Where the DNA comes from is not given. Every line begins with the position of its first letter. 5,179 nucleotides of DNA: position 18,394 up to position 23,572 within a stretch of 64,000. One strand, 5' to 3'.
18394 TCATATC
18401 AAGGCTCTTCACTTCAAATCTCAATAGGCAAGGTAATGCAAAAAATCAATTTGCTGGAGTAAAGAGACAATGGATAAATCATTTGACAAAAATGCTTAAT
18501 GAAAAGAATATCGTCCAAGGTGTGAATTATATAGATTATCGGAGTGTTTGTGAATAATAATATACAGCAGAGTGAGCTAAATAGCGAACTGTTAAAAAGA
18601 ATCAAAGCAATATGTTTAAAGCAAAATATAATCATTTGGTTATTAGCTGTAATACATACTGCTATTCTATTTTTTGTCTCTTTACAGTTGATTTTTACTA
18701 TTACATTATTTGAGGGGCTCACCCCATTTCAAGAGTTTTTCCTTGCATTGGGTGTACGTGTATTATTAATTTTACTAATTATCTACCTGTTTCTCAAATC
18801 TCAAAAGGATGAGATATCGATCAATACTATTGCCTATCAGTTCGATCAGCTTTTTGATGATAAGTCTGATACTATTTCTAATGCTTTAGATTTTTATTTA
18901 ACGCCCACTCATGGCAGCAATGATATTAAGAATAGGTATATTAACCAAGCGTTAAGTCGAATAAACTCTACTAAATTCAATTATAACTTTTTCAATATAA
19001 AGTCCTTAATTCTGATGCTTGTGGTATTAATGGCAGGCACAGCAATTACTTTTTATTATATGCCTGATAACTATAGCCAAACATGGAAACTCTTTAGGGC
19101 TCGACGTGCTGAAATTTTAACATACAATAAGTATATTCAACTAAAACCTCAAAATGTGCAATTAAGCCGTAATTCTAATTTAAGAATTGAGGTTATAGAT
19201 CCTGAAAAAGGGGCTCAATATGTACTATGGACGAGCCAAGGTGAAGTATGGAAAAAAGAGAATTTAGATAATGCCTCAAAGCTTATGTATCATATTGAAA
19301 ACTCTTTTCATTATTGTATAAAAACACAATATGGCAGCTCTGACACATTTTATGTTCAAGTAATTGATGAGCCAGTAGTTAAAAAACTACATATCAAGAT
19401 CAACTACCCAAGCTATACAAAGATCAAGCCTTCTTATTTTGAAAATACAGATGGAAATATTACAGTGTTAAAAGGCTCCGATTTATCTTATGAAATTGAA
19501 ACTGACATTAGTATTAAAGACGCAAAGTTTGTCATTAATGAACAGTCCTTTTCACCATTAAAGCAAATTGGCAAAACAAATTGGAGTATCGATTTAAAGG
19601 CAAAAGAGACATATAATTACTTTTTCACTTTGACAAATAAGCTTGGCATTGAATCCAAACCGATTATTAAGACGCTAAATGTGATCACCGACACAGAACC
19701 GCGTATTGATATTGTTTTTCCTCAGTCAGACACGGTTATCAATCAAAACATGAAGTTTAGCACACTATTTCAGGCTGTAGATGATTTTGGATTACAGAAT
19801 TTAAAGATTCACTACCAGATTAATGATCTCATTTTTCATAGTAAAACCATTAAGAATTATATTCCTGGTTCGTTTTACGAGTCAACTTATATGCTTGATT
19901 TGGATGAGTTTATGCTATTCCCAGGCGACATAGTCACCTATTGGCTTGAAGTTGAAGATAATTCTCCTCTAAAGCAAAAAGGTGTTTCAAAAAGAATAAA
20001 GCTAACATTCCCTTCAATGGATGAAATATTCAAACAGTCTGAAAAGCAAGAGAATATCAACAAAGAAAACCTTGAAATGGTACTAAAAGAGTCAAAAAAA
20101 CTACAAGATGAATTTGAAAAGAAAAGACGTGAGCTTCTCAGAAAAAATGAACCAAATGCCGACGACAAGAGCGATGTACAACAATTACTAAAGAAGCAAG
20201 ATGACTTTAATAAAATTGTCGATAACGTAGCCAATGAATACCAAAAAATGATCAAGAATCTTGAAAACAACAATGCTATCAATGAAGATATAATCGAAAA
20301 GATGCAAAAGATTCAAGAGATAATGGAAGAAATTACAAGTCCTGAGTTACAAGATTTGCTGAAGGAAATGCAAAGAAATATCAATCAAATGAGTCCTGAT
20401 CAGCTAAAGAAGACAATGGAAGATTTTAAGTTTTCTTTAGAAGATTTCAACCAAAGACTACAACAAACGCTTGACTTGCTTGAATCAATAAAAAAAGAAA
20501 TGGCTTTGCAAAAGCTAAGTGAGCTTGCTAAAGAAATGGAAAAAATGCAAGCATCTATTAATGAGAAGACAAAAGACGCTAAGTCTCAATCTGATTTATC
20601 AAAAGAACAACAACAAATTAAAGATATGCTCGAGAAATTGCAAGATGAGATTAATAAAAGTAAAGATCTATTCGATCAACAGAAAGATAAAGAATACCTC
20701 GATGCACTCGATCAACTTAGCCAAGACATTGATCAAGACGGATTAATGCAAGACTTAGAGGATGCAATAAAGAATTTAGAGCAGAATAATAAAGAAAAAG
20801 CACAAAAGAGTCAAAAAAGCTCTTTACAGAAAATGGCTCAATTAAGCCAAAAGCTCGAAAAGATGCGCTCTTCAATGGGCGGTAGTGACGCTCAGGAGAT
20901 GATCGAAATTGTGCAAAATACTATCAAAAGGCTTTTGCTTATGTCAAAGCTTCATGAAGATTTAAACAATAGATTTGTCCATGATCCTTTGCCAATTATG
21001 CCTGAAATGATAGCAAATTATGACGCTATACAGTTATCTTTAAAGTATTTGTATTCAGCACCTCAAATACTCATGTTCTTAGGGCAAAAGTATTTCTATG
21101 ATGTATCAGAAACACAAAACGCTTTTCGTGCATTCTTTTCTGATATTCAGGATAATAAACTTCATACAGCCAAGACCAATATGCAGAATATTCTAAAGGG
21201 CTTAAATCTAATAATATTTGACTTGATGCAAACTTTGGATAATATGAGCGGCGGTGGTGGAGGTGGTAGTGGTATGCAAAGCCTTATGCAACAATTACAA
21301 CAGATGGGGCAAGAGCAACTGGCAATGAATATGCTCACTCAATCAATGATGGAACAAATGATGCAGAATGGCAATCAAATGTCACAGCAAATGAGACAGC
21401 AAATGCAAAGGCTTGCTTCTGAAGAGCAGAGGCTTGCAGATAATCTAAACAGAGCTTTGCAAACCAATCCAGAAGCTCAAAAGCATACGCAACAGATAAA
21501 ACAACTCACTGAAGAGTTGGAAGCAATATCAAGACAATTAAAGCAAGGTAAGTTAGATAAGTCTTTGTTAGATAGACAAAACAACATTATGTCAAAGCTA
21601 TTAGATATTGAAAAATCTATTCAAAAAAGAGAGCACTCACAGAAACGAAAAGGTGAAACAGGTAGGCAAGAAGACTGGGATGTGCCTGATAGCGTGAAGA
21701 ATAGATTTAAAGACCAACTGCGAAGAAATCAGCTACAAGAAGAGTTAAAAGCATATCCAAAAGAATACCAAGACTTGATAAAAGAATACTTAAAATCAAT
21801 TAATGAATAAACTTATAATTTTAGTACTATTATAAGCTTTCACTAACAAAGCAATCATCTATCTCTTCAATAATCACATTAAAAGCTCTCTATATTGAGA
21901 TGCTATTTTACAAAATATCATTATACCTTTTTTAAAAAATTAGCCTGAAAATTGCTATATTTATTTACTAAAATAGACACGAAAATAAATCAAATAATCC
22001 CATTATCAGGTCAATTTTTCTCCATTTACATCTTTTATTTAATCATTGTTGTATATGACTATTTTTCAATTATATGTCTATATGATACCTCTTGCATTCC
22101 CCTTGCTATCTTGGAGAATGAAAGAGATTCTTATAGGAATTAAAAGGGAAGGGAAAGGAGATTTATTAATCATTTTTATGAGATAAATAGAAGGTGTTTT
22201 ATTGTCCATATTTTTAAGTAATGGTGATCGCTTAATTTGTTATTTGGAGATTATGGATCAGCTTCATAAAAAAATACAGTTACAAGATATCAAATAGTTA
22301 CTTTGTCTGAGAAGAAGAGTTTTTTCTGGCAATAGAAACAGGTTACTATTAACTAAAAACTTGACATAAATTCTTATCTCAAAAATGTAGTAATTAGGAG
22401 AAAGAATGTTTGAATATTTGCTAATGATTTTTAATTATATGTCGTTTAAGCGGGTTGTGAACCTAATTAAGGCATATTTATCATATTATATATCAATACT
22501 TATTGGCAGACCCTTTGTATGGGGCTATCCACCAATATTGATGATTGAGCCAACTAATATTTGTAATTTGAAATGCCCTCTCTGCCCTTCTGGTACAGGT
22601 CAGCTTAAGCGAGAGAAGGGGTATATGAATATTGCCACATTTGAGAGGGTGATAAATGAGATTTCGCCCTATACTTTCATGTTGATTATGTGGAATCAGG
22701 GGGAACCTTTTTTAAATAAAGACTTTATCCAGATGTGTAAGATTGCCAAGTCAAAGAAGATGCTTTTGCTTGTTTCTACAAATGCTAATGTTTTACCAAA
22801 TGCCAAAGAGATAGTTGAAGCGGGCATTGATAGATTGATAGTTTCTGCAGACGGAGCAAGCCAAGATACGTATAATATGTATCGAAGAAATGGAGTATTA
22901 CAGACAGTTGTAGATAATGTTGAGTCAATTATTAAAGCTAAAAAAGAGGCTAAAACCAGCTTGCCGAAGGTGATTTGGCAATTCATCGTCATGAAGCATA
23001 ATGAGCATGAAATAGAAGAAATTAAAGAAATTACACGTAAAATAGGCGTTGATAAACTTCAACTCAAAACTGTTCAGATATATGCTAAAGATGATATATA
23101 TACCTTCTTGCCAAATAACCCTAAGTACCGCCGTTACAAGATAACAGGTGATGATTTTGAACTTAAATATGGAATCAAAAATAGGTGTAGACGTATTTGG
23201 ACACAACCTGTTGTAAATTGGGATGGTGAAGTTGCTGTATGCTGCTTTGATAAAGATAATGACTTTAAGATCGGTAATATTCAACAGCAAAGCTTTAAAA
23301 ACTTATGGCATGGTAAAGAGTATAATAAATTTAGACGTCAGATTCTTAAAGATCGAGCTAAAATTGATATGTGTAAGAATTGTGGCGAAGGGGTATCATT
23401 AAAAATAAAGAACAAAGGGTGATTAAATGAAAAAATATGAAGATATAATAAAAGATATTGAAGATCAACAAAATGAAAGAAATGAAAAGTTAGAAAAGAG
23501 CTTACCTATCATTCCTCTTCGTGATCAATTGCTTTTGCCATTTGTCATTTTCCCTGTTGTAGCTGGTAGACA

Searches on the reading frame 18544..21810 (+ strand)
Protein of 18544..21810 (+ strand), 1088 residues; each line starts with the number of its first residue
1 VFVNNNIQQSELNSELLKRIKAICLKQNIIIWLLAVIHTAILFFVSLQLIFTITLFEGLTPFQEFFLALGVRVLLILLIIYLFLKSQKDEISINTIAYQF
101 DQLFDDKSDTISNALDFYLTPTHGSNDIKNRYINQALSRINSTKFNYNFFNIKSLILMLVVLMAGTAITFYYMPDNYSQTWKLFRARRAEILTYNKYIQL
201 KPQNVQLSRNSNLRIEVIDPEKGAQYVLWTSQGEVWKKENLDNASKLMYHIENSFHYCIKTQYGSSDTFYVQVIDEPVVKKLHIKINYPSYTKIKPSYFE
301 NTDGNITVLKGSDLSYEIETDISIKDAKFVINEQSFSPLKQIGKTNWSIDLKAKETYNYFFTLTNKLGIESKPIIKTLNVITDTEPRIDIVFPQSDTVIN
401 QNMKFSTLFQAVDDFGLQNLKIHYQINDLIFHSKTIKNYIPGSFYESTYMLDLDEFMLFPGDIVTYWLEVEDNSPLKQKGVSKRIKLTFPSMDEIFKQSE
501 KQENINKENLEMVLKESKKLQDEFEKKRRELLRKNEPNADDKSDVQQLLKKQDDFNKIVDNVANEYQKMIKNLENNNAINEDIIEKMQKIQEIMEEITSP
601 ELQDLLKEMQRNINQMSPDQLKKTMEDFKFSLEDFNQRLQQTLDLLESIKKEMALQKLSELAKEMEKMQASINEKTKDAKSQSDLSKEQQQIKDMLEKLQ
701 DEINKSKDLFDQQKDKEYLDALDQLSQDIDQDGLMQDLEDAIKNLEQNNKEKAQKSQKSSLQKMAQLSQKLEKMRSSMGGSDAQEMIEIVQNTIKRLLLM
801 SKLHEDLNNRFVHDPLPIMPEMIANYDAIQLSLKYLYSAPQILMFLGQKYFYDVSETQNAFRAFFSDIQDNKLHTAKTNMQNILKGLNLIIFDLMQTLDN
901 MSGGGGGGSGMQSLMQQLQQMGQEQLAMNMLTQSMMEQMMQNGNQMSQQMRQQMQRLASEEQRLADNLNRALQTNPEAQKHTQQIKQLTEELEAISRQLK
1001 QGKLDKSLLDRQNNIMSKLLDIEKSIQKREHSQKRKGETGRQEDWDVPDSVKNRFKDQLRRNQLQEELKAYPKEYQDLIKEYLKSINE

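Call 19: search_protein_families(library=pfam, max_evalue=0.01, proteins=[window:18544-21810:+])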
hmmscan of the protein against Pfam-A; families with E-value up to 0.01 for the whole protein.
window:18544-21810:+ (1088 aa): 1 family
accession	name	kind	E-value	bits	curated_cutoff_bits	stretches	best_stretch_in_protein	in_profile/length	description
PF13779.11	DUF4175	-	2.8e-08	32.7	27.3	1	271-556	186-437/825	Domain of unknown function (DUF4175)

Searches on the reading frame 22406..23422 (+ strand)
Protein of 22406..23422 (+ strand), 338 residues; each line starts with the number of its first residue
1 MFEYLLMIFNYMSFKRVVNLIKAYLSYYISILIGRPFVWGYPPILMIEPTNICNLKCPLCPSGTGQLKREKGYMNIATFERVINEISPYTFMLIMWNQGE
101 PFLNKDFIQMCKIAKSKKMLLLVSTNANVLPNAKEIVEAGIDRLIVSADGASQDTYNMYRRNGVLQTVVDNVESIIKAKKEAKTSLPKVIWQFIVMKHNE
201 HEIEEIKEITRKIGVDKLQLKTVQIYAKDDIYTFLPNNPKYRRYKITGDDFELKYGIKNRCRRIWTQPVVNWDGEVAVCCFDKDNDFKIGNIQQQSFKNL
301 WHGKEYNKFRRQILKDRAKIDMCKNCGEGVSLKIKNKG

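Call 19: search_protein_families(library=pfam, max_evalue=0.01, proteins=[window:22406-23422:+])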
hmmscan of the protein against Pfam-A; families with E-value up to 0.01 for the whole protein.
window:22406-23422:+ (338 aa): 3 families
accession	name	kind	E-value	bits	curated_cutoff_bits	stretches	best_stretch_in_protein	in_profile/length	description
PF13186.11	SPASM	-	3.1e-18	66.3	21.5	1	261-326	1-66/67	Iron-sulfur cluster-binding domain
PF04055.27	Radical_SAM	-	2.2e-14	54.4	29.5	1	47-206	1-162/166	Radical SAM superfamily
PF04609.17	MCR_C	-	0.0047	16.5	25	1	162-226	195-258/271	Methyl-coenzyme M reductase operon protein C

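Call 73: find_homologous_proteins(query=window:22406-23422:+, max_evalue=1e-30)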
Query window:22406-23422:+ (338 aa): 1013 proteins with E <= 1e-30 among 1973 candidates; the best 120 are listed.
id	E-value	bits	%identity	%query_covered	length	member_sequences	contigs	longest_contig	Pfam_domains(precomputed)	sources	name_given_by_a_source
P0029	2.2e-219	745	95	100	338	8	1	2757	PF13186.12,PF04055.28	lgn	-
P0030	3.1e-175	600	77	98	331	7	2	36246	PF13186.12,PF04055.28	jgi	-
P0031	1.0e-171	589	73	100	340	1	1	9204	PF13186.12,PF04055.28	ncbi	-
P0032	1.7e-171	588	73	100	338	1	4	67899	PF13186.12,PF04055.28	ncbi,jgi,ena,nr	ncbi:MAG TPA: radical SAM/SPASM domain-containing protein [Candidatus Cloacimonadota bacterium]|nr:r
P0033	2.5e-171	587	73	100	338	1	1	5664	PF13186.12,PF04055.28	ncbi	-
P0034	2.6e-171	587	73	100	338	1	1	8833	PF13186.12,PF04055.28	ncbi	-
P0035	3.0e-171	587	73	100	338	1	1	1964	PF13186.12,PF04055.28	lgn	-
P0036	2.2e-169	581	73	98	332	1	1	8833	PF13186.12,PF04055.28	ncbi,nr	ncbi:MAG: SPASM domain-containing protein [Candidatus Cloacimonetes bacterium]|nr:SPASM domain-conta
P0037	8.2e-160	550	74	91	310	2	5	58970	PF13186.12,PF04055.28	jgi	-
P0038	1.9e-159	548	68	99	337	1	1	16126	PF13186.12,PF04055.28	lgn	-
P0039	2.7e-159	548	66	99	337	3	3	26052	PF13186.12,PF04055.28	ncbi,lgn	-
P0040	7.1e-156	537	65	98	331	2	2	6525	PF13186.12,PF04055.28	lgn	-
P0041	2.6e-155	535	66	98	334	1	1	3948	PF13186.12,PF04055.28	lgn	-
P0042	2.7e-155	535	67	98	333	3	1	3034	PF13186.12,PF04055.28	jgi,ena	-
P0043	2.0e-148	512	63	99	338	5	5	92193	PF13186.12,PF04055.28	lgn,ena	-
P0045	4.9e-148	511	64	97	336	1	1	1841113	PF13186.12,PF04055.28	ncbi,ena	-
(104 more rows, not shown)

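Call 74: find_encoding_contigs(protein=P0030, flank=4500, max_places=1)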
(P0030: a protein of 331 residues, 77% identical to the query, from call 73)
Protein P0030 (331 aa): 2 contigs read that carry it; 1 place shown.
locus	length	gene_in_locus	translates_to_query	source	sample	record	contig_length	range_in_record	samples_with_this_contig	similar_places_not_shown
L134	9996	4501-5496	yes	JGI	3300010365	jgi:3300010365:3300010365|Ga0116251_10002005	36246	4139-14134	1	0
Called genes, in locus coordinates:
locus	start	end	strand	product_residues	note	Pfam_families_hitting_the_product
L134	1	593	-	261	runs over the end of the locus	PF00037:Fer4, PF12837:Fer4_6, PF12838:Fer4_7 (faint), PF13237:Fer4_10, PF14697:Fer4_21 (weak), PF13187:Fer4_9 (weak), PF27217:AF_0155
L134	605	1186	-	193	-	PF00440:TetR_N, PF08359:TetR_C_4 (weak), PF08361:TetR_C_2 (weak)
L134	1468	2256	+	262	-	PF14697:Fer4_21 (faint), PF12838:Fer4_7 (faint), PF13237:Fer4_10 (faint), PF00037:Fer4 (weak), PF12837:Fer4_6 (faint), PF13187:Fer4_9 (weak), PF13484:Fer4_16 (faint)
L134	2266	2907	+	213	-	PF01865:PhoU_div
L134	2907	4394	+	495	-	PF01384:PHO4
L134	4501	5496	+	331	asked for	PF04055:Radical_SAM, PF13186:SPASM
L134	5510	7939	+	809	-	PF02190:LON_substr_bdg, PF08298:AAA_PrkA (faint), PF00004:AAA, PF07728:AAA_5 (weak), PF22667:Lon_lid, PF05362:Lon_C, PF13541:ChlI (faint)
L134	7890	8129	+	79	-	PF16256:DUF4911 (weak)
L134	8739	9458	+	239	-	PF00929:RNase_T, PF01612:DNA_pol_A_exo1 (weak)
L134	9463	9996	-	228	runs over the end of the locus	PF01656:CbiA (weak)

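Call 75: find_encoding_contigs(protein=P0032, flank=4500, max_places=1)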
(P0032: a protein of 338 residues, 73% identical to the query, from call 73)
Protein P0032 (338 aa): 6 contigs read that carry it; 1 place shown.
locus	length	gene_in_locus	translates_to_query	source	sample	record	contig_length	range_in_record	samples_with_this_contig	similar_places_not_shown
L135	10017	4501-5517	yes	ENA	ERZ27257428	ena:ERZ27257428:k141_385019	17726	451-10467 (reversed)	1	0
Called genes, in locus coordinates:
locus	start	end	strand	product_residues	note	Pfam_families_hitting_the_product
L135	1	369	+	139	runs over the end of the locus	PF02367:TsaE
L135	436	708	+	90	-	PF00216:Bac_DNA_binding, PF18291:HU-HIG (weak)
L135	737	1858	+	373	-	PF00712:DNA_pol3_beta, PF02767:DNA_pol3_beta_2, PF02768:DNA_pol3_beta_3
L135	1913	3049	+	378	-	PF02463:SMC_N, PF13175:AAA_15, PF13476:AAA_23, PF13555:AAA_29 (weak), PF13304:AAA_21 (weak)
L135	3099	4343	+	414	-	PF07690:MFS_1, PF12832:MFS_1_like (weak), PF11700:ATG22, PF00083:Sugar_tr (weak), PF07690:MFS_1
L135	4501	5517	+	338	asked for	PF04055:Radical_SAM, PF13186:SPASM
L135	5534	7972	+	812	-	PF02190:LON_substr_bdg, PF13541:ChlI (faint), PF00004:AAA, PF07728:AAA_5 (weak), PF22667:Lon_lid, PF05362:Lon_C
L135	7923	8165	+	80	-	PF16256:DUF4911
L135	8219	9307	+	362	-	-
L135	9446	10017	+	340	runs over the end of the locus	?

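Call 76: find_encoding_contigs(protein=P0045, flank=10000, max_places=1)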
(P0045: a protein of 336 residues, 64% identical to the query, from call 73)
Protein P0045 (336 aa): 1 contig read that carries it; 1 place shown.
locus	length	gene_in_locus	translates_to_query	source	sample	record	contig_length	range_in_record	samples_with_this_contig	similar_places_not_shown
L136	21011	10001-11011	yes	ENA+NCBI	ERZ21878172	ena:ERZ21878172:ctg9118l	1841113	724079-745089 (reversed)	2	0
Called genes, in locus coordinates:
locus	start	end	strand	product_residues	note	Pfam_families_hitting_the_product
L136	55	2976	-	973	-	PF01968:Hydantoinase_A (faint), PF13941:MutL, PF00364:Biotin_lipoyl (faint)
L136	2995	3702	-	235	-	PF01209:Ubie_methyltran, PF02353:CMAS (weak), PF13489:Methyltransf_23, PF07021:MetW, PF13847:Methyltransf_31, PF08241:Methyltransf_11, PF08242:Methyltransf_12, PF13649:Methyltransf_25, +1 more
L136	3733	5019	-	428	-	PF13205:Big_5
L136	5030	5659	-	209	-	PF00677:Lum_binding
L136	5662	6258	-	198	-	PF21176:RecR_HhH, PF02132:RecR_ZnF (weak), PF01751:Toprim, PF13662:Toprim_4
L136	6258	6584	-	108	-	PF02575:YbaB_DNA_bd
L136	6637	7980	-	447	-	PF01938:TRAM (weak), PF05958:tRNA_U5-meth_tr, PF03602:Cons_hypoth95, PF05175:MTS (weak)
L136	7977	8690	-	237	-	PF00535:Glycos_transf_2, PF13641:Glyco_tranf_2_3 (faint)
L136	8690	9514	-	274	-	PF21711:DCTN5 (faint), PF25084:LbH_EIF2B (weak), PF14602:Hexapep_2 (faint), PF25087:GMPPB_C (weak), PF00132:Hexapep (weak)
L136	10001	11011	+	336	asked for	PF04055:Radical_SAM, PF13186:SPASM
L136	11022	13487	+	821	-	PF02190:LON_substr_bdg, PF00004:AAA, PF07728:AAA_5 (weak), PF22667:Lon_lid, PF05362:Lon_C, PF13541:ChlI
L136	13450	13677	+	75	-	PF16256:DUF4911 (weak)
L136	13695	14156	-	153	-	PF00293:NUDIX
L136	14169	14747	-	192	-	PF13580:SIS_2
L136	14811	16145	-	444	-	PF02812:ELFV_dehydrog_N, PF00208:ELFV_dehydrog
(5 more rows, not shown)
